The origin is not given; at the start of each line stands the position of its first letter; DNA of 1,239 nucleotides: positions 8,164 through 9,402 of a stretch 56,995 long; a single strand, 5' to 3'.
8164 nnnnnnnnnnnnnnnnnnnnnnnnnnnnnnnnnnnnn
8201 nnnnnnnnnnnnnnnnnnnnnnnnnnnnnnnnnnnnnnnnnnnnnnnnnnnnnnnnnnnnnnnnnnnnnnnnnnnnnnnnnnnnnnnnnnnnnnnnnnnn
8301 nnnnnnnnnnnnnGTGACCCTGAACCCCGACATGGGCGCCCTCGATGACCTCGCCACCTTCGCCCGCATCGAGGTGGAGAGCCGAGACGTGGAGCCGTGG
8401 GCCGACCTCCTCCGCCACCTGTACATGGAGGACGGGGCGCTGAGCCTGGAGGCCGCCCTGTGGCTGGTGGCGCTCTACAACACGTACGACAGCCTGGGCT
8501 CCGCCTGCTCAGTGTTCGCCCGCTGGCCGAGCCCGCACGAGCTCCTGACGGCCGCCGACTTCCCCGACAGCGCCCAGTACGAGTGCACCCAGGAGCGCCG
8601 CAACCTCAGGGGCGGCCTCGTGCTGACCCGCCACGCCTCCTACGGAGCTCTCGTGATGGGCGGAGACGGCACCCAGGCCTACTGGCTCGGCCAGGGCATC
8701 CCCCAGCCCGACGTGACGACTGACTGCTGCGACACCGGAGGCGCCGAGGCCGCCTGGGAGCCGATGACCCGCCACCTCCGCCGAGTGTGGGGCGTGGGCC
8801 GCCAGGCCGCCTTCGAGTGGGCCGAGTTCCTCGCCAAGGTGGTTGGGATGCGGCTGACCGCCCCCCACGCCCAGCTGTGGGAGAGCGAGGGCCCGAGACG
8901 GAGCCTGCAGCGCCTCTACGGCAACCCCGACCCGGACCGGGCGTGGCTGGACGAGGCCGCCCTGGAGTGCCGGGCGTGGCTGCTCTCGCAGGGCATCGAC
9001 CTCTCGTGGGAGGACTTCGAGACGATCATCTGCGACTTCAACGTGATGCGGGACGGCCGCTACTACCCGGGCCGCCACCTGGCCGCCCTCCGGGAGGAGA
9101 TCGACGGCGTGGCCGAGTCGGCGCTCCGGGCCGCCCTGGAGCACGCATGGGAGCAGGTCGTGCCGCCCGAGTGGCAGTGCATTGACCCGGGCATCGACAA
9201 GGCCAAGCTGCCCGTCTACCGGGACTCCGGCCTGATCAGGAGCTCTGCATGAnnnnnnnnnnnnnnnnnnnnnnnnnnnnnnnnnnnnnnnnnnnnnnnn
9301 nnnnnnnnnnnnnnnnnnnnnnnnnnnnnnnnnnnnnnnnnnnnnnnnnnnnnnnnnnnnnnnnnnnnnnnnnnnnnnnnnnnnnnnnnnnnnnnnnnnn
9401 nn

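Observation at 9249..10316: Two-domain protein: unassigned ~170-aa N-terminal domain fused to an aspartyl/asparaginyl beta-hydroxylase-type oxygenase, inside a DNA-modification operon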

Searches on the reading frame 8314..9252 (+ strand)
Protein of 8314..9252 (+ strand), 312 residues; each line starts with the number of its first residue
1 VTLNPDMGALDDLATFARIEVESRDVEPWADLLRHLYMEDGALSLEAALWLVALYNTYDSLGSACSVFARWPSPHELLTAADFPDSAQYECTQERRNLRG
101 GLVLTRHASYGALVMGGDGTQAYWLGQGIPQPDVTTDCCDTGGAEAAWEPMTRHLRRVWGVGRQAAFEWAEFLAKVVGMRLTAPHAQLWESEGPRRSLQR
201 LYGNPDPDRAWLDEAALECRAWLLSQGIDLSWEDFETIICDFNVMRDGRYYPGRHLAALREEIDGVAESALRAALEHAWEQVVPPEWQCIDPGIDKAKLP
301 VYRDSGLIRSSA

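Call 3: search_protein_families(library=pfam, proteins=[window:8314-9252:+], max_evalue=1)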
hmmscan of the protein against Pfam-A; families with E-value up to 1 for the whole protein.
window:8314-9252:+ (312 aa): 3 families
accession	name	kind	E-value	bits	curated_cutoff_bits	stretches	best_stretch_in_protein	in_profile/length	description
PF18724.6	ADDT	-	2.4e-07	31.1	26.2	1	144-247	128-230/232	Amino acid:DNA transferase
PF10391.15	DNA_pol_lambd_f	-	0.24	11.7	29.8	1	155-170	3-18/51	Fingers domain of DNA polymerase lambda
PF18746.6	aGPT-Pplase3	-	0.26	11.1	25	1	146-231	173-256/279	Alpha-glutamyl/putrescinyl thymine pyrophosphorylase clade 3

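Call 4: search_protein_families(library=phrogs, proteins=[window:8314-9252:+], max_evalue=0.01)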
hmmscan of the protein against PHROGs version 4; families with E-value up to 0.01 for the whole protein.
window:8314-9252:+ (312 aa): 1 family
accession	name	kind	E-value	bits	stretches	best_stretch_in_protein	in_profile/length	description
phrog_6364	-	unknown function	9.1e-12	45.7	1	12-274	11-269/287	-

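Call 58: search_protein_families(library=ncbifam, proteins=[window:8314-9252:+], max_evalue=0.01)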
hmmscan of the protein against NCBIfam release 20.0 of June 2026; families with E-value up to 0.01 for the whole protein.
window:8314-9252:+ (312 aa): 0 families

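Call 79: search_dna_similar(query=window:8314-9252:+, collection=phages, mode=protein, max_rows=40, max_evalue=0.001)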
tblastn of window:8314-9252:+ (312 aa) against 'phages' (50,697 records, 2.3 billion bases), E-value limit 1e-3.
Records with a match: 14; places in all: 14; records where one place covers at least 80% of the query: 14.
Best place of each record, by identity: <60% 14.
By first word of the organism name: Gordonia 7; Mycobacterium 6; Rhodococcus 1.
By host as written in the record: Gordonia rubripertincta NRRL B-16540 5; Mycobacterium smegmatis mc2 155 4; Mycobacterium smegamtis mc2 155 2; Gordonia terrae CAG3 1; Gordonia terrae 3612 1; Rhodococcus equi NRRL B-16538 1.
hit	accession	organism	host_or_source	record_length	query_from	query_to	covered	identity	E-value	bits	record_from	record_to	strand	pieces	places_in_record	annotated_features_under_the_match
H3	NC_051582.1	Mycobacterium phage LilMcDreamy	Mycobacterium smegmatis mc2 155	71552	3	306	97%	51.0%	3e-86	287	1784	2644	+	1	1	3: hypothetical protein | 2: queuine tRNA-ribosyltransferase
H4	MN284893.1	Mycobacterium phage LilMcDreamy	Mycobacterium smegmatis mc2 155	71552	3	306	97%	51.0%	3e-86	287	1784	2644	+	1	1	3: hypothetical protein | 2: hypothetical protein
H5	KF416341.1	Mycobacterium phage Phelemich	Mycobacterium smegmatis mc2 155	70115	1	308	99%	32.8%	1e-21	101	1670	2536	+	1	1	3: hypothetical protein | 2: hypothetical protein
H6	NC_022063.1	Mycobacterium phage Phelemich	Mycobacterium smegmatis mc2 155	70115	1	308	99%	32.8%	1e-21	101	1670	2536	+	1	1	3: hypothetical protein | 2: queuine tRNA-ribosyltransferase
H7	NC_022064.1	Mycobacterium phage Reprobate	Mycobacterium smegamtis mc2 155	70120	1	308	99%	32.8%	1e-21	101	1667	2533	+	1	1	3: hypothetical protein | 2: queuine tRNA-ribosyltransferase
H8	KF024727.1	Mycobacterium phage Reprobate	Mycobacterium smegamtis mc2 155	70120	1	308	99%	32.8%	1e-21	101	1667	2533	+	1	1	3: hypothetical protein | 2: hypothetical protein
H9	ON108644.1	Gordonia phage CaiB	Gordonia rubripertincta NRRL B-16540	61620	5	308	97%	30.6%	4e-19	94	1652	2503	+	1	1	3: hypothetical protein | 2: oxidoreductase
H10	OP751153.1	Gordonia phage LittleMunchkin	Gordonia terrae CAG3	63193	7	308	97%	29.6%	2e-15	82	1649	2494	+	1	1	3: hypothetical protein | 2: oxidoreductase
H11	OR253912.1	Gordonia phage MossRose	Gordonia rubripertincta NRRL B-16540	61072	10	308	96%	29.5%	2e-17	89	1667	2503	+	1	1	3: hypothetical protein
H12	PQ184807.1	Gordonia phage MakoManhole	Gordonia rubripertincta NRRL B-16540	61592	10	308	96%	29.5%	3e-17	88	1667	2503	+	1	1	3: aGPT-Pplase2 domain protein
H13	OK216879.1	Gordonia phage AnarQue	Gordonia rubripertincta NRRL B-16540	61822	10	308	96%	29.5%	3e-17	88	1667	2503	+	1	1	3: hypothetical protein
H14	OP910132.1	Gordonia phage Wooper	Gordonia rubripertincta NRRL B-16540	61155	10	308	96%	29.5%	5e-17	87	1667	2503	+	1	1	3: aGPT-Pplase2 domain protein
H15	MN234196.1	Gordonia phage CloverMinnie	Gordonia terrae 3612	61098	10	308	96%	29.2%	3e-16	85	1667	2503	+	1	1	3: hypothetical protein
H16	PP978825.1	Rhodococcus phage Tonitrus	Rhodococcus equi NRRL B-16538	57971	10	308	96%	27.2%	3e-12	73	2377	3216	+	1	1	6: aGPT-Pplase2 domain protein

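Call 80: get_annotated_region(hit=H6, flank=4000)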
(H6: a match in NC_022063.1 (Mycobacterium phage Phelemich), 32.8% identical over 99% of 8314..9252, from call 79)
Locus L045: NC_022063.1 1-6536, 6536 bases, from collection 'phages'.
description: Mycobacterium phage Phelemich, complete genome.
organism: Mycobacterium phage Phelemich (NCBI taxid 1383055)
taxonomy: Viruses; Duplodnaviria; Heunggongvirae; Uroviricota; Caudoviricetes; Bclasvirinae; Acadianvirus; Acadianvirus reprobate
host: Mycobacterium smegmatis mc2 155; source: soil; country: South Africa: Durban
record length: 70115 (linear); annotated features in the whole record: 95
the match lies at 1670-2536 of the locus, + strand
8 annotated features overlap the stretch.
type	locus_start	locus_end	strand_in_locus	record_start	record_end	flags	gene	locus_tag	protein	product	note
CDS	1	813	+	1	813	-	1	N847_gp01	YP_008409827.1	ParB-like partition protein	-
CDS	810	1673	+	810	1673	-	2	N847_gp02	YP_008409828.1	queuine tRNA-ribosyltransferase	-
CDS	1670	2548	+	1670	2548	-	3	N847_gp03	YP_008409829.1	hypothetical protein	-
CDS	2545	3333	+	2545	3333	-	4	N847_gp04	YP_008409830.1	oxidoreductase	Monooxegenase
CDS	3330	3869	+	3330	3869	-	5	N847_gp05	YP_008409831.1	terminase small subunit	ATP-binding import protein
CDS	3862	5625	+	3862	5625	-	6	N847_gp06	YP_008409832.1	terminase large subunit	Terminase Large Subunit.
CDS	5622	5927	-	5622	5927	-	7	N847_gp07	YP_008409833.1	hypothetical protein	-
CDS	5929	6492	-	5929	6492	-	8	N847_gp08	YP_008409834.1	RuvC-like Holliday junction resolvase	RuvC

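Call 81: get_annotated_region(hit=H14, flank=4000)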
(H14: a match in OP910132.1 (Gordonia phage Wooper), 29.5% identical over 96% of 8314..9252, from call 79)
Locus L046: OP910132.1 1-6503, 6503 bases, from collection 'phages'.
description: Gordonia phage Wooper, complete genome.
organism: Gordonia phage Wooper (NCBI taxid 2998981)
taxonomy: Viruses; Duplodnaviria; Heunggongvirae; Uroviricota; Caudoviricetes; Sourvirus
host: Gordonia rubripertincta NRRL B-16540; source: soil; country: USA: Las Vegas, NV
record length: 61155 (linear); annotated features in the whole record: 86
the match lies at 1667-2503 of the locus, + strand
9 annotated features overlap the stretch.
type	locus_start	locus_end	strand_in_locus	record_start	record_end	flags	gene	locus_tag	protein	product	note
CDS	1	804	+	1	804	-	1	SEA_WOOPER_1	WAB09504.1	ParB-like nuclease domain protein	ParB-like nuclease domain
CDS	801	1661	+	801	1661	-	2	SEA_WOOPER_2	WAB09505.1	Tet-like J-binding protein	-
CDS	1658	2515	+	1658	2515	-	3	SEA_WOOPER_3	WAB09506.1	aGPT-Pplase2 domain protein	-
CDS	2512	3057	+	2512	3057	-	4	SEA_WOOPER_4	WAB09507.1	DNA kinase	5-hmU DNA kinase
CDS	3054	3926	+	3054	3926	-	5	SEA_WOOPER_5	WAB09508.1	hypothetical protein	-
CDS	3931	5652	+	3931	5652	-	6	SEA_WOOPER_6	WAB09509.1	terminase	-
CDS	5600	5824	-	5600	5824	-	7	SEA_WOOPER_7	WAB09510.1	hypothetical protein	-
CDS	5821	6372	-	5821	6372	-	8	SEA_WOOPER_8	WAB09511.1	RuvC-like resolvase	-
CDS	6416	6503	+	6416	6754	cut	9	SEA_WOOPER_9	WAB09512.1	hypothetical protein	-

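Call 82: get_annotated_region(hit=H16, flank=4000)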
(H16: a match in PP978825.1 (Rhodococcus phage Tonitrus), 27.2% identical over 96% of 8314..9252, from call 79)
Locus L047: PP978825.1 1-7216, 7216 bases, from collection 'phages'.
description: Rhodococcus phage Tonitrus, complete genome.
organism: Rhodococcus phage Tonitrus (NCBI taxid 3229455)
taxonomy: Viruses
host: Rhodococcus equi NRRL B-16538; source: soil; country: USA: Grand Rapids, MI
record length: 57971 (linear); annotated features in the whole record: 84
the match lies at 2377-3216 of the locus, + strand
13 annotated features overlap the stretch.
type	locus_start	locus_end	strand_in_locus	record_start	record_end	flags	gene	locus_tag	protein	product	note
CDS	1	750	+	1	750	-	1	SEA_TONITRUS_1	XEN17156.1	ParB-like nuclease domain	-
CDS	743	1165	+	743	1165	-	2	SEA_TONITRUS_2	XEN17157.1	hypothetical protein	-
CDS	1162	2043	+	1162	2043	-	3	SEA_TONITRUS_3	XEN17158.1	Tet-like J-binding protein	-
CDS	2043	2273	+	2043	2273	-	4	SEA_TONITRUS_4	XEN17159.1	hypothetical protein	-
CDS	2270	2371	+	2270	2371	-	5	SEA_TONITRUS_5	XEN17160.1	hypothetical protein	-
CDS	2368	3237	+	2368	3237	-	6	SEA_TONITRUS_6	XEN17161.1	aGPT-Pplase2 domain protein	-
CDS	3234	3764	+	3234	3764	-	7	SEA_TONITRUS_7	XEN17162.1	adenylate kinase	-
CDS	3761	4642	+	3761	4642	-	8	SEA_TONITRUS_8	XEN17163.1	hypothetical protein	-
CDS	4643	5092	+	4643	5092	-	9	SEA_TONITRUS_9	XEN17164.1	helix-turn-helix DNA binding domain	-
CDS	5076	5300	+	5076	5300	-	10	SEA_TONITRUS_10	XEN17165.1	helix-turn-helix DNA binding domain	-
CDS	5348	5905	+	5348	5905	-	11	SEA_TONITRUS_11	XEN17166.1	membrane protein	-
CDS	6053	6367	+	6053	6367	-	12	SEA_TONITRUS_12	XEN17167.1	hypothetical protein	-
CDS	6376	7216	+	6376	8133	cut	13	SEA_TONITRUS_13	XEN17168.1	terminase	-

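Call 83: search_protein_families(library=pfam, proteins=[L045:2545-3333:+, L046:3054-3926:+, L047:3761-4642:+, L045:1670-2548:+, L045:3330-3869:+], max_evalue=0.1)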
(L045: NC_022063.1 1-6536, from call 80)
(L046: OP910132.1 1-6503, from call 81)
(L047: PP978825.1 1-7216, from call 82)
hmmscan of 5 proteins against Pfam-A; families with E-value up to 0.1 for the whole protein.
L045:2545-3333:+ (262 aa): 9 families
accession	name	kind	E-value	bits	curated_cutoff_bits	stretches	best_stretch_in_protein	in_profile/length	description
PF13450.12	NAD_binding_8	-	3.8e-05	24.3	21.9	1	5-29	1-25/68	NAD(P)-binding Rossmann-like domain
PF07992.20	Pyr_redox_2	-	0.00018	21.5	26.1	1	2-56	2-57/291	Pyridine nucleotide-disulphide oxidoreductase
PF01266.30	DAO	-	0.0004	20.4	27.9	1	4-65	3-71/353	FAD dependent oxidoreductase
PF00890.30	FAD_binding_2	-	0.00047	19.9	20.4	1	3-30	2-29/414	FAD binding domain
PF00070.33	Pyr_redox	-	0.0017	19.3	22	1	3-36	2-35/82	Pyridine nucleotide-disulphide oxidoreductase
PF01494.25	FAD_binding_3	-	0.0035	17.1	22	1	2-71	3-59/349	FAD binding domain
PF02254.24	TrkA_N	-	0.015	16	23.8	0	4-33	2-30/116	TrkA-N domain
PF00899.27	ThiF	-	0.076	12.6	28.1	0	3-34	23-54/238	ThiF family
PF01134.28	GIDA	-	0.097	12.1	22.1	0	4-29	3-28/391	Glucose inhibited division protein A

L046:3054-3926:+ (290 aa): 1 family
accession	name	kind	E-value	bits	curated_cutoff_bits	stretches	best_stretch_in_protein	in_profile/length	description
PF03721.20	UDPG_MGDP_dh_N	-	0.0079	16.2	27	1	1-37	1-37/187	UDP-glucose/GDP-mannose dehydrogenase family, NAD binding domain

L047:3761-4642:+ (293 aa): 1 family
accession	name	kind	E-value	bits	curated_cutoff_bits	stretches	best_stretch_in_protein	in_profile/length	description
PF02558.23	ApbA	-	0.013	15.6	22.2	1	4-42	2-40/150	Ketopantoate reductase PanE/ApbA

L045:1670-2548:+ (292 aa): 1 family
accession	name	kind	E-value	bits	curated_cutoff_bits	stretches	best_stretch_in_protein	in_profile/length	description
PF18724.6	ADDT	-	2e-21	77.2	26.2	1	81-223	82-227/232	Amino acid:DNA transferase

L045:3330-3869:+ (179 aa): 20 families
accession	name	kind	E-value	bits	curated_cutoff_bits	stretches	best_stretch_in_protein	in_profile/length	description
PF18751.7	Ploopntkinase3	-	2.8e-73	245.9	27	1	1-176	1-186/187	P-loop Nucleotide Kinase3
PF06414.18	Zeta_toxin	-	4.4e-05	23.4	22.3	1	5-159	18-168/199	Zeta toxin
PF13191.12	AAA_16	-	6.7e-05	23.9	32.6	1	4-82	25-104/167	AAA ATPase domain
PF13671.12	AAA_33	-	0.00039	21.2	27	1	5-47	1-39/143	AAA domain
PF13401.12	AAA_22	-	0.0004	21.1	27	1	3-28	5-30/130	AAA domain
PF13521.12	AAA_28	-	0.0037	17.9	27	1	6-34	2-30/164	AAA domain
PF13207.12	AAA_17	-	0.0044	17.8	27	1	9-29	1-21/136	AAA domain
PF00005.33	ABC_tran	-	0.0053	17.8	25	1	5-27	13-35/137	ABC transporter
PF01926.29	MMR_HSR1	-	0.0081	16.7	21.9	1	6-25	2-21/113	50S ribosome-binding GTPase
PF13555.12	AAA_29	-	0.015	15.5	27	1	6-20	25-39/61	P-loop containing region of AAA domain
PF20720.3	nSTAND3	-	0.022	14.9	27.2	1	3-25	17-39/155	Novel STAND NTPase 3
PF00910.28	RNA_helicase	-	0.025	15.5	21.5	1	6-25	1-20/105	RNA helicase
PF13479.12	AAA_24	-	0.035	14.4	27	1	4-26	3-25/195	AAA domain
PF03193.22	RsgA_GTPase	-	0.035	14.4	30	1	4-30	107-133/174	RsgA GTPase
PF05729.18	NACHT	-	0.036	14.3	26.7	1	4-24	1-21/167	NACHT domain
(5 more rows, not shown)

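Call 101: find_related_loci(query=A5, collection=viral_contigs, flank=4000)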
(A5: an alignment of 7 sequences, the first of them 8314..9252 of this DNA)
Query A5 (312 aa) in viral_contigs; peptide patterns used: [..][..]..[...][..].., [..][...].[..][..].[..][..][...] (x = any residue, [..] = any of these).
96 stretches matched a pattern; 43 encode a relative of the query (tblastn E <= 1e-3); 41 distinct loci.
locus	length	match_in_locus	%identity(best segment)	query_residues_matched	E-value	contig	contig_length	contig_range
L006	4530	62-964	73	1-312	1e-141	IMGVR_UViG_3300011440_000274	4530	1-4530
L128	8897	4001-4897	72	3-308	2e-135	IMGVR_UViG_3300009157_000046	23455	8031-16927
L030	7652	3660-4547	56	1-308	1e-96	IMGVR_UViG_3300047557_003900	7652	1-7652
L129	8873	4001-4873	53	6-308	7e-95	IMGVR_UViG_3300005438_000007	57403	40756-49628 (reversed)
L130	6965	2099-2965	54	6-308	2e-91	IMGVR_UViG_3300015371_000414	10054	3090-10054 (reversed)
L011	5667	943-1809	54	6-308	4e-90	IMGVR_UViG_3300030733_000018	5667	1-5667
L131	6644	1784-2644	51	3-306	5e-90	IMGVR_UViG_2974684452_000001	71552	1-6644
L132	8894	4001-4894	50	1-310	2e-89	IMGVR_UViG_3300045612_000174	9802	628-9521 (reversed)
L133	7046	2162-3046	52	3-308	6e-89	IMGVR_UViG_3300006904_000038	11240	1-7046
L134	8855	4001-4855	51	6-308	8e-89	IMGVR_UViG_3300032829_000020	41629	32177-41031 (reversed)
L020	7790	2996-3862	50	3-306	2e-85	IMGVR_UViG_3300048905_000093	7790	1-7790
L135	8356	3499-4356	53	6-308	1e-83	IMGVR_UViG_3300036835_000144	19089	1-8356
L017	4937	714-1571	50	10-308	4e-81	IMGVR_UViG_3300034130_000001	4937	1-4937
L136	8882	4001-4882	48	3-308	6e-81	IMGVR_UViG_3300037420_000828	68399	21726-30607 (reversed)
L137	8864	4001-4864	49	10-310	1e-79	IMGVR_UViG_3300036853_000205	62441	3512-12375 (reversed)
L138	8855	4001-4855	43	6-311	8e-72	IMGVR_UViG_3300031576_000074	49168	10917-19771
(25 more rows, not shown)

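Call 104: search_protein_families(library=pfam, proteins=[L138:4855-5538:+, L138:5535-6266:+], max_evalue=0.05)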
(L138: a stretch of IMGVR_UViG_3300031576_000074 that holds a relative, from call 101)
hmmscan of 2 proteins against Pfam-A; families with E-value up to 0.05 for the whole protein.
L138:4855-5538:+ (227 aa): 0 families

L138:5535-6266:+ (243 aa): 9 families
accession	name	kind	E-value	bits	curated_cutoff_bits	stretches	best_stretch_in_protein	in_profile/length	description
PF18748.7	HMUDK_HMUD1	-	6.5e-09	36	27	1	4-146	19-151/196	5-hmdU DNA kinase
PF13671.12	AAA_33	-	1.2e-05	26.1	27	1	8-144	5-120/143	AAA domain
PF13238.12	AAA_18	-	3.8e-05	24.6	29.4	1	7-143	3-112/128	AAA domain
PF13207.12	AAA_17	-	0.00036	21.3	27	0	9-28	2-21/136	AAA domain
PF07931.18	CPT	-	0.002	18.4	22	0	82-157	66-141/172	Chloramphenicol phosphotransferase-like protein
PF00485.24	PRK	-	0.0043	17.3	22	1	7-95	4-83/196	Phosphoribulokinase / Uridine kinase family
PF05729.18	NACHT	-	0.021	15.1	26.7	1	7-29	5-27/167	NACHT domain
PF13191.12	AAA_16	-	0.027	15.4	32.6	1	7-29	29-51/167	AAA ATPase domain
PF13521.12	AAA_28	-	0.039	14.6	27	0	7-38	4-34/164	AAA domain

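Call 106: search_solved_structures(query=L138:4855-5538:+, max_evalue=1)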
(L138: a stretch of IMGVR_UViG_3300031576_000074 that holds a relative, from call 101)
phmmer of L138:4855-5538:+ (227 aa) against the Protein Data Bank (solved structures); distinct sequences matched with E-value up to 1: 0.
